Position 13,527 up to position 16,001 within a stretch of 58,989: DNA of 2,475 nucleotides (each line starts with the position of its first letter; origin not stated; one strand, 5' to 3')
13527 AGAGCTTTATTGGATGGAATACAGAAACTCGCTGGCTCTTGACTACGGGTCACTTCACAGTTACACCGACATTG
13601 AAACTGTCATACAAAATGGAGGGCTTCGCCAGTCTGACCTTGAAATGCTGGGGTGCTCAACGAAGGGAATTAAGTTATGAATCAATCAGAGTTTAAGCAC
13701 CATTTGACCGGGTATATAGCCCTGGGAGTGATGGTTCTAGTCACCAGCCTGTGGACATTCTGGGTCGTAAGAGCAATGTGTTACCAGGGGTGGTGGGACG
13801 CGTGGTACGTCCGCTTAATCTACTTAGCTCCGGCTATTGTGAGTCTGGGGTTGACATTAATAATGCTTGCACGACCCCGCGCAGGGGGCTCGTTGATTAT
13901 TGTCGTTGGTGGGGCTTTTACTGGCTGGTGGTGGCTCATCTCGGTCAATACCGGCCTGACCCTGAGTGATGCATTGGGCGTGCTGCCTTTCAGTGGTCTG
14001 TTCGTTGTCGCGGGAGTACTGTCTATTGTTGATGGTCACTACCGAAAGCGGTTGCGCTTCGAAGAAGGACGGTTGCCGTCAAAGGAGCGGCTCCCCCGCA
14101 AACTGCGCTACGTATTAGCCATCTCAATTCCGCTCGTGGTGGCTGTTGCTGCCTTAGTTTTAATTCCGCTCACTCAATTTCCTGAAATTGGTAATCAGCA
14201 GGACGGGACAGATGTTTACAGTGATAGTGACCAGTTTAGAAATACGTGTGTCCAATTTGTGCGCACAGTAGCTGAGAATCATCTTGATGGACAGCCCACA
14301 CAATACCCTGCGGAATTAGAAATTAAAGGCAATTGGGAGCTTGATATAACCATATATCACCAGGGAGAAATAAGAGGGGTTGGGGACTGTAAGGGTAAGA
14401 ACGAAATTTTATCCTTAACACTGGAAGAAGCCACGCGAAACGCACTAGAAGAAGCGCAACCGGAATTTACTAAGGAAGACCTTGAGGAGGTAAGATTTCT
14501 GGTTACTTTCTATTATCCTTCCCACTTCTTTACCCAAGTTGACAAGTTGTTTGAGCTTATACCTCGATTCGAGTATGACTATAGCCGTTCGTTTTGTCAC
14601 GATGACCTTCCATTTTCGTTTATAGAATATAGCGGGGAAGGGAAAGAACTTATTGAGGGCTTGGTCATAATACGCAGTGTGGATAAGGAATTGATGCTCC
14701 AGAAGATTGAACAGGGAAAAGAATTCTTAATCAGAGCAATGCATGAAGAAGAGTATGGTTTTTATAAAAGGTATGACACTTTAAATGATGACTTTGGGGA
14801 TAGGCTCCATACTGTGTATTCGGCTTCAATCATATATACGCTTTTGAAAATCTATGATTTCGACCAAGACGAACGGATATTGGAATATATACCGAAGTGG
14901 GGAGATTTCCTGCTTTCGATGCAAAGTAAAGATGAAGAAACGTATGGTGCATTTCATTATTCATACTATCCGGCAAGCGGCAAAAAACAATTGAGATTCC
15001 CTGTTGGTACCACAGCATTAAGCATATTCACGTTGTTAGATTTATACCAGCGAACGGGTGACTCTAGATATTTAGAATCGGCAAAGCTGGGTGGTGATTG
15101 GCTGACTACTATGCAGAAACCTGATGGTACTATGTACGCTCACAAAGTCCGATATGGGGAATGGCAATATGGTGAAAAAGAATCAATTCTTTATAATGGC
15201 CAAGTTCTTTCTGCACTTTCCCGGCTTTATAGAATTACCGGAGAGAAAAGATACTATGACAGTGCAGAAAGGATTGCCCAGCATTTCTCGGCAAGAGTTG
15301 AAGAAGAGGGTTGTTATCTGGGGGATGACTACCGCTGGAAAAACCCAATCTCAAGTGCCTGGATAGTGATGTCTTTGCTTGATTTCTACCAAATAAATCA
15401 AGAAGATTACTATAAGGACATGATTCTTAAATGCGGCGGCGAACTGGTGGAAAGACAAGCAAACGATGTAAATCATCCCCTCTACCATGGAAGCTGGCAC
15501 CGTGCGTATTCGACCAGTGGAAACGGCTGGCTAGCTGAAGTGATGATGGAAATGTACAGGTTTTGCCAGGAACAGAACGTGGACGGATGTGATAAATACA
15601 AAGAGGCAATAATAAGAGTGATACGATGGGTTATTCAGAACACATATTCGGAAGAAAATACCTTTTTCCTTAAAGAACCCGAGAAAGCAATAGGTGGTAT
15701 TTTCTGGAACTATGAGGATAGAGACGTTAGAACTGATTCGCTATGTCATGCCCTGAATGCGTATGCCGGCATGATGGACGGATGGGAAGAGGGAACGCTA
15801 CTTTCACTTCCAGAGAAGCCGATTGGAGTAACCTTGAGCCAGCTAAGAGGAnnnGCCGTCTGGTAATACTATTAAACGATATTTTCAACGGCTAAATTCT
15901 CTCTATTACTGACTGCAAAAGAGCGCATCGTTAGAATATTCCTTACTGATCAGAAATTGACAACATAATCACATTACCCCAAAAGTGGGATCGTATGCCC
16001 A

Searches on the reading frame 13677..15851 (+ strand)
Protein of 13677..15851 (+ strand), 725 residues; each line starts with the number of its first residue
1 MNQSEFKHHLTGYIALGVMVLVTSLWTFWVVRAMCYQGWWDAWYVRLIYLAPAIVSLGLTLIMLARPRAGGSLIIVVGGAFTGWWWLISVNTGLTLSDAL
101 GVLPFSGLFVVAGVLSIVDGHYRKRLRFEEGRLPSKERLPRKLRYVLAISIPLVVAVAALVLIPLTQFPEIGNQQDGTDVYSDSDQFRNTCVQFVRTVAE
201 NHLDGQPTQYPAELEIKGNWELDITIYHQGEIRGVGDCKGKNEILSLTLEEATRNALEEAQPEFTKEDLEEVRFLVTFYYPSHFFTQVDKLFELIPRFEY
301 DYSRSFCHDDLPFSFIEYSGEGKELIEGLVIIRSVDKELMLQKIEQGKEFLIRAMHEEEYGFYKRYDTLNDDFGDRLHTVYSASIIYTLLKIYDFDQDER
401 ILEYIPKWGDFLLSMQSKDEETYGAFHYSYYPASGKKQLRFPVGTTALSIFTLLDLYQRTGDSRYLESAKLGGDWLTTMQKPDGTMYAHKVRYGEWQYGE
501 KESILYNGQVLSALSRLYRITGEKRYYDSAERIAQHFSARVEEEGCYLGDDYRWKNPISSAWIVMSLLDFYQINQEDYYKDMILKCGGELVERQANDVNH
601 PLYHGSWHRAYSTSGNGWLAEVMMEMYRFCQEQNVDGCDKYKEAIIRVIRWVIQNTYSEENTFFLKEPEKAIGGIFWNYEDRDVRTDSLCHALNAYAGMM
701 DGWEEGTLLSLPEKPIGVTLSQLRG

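Call 52: search_protein_families(library=pfam, proteins=[window:13677-15851:+], max_evalue=0.000001)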
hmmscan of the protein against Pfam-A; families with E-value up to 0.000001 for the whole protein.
window:13677-15851:+ (725 aa): 2 families
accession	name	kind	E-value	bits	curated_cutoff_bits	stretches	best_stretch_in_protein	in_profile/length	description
PF07470.19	Glyco_hydro_88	-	4.5e-10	39.5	26.6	0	507-666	31-177/352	Glycosyl Hydrolase Family 88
PF05147.19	LANC_like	-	2.6e-07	30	23.2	0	508-650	168-303/350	Lanthionine synthetase C-like protein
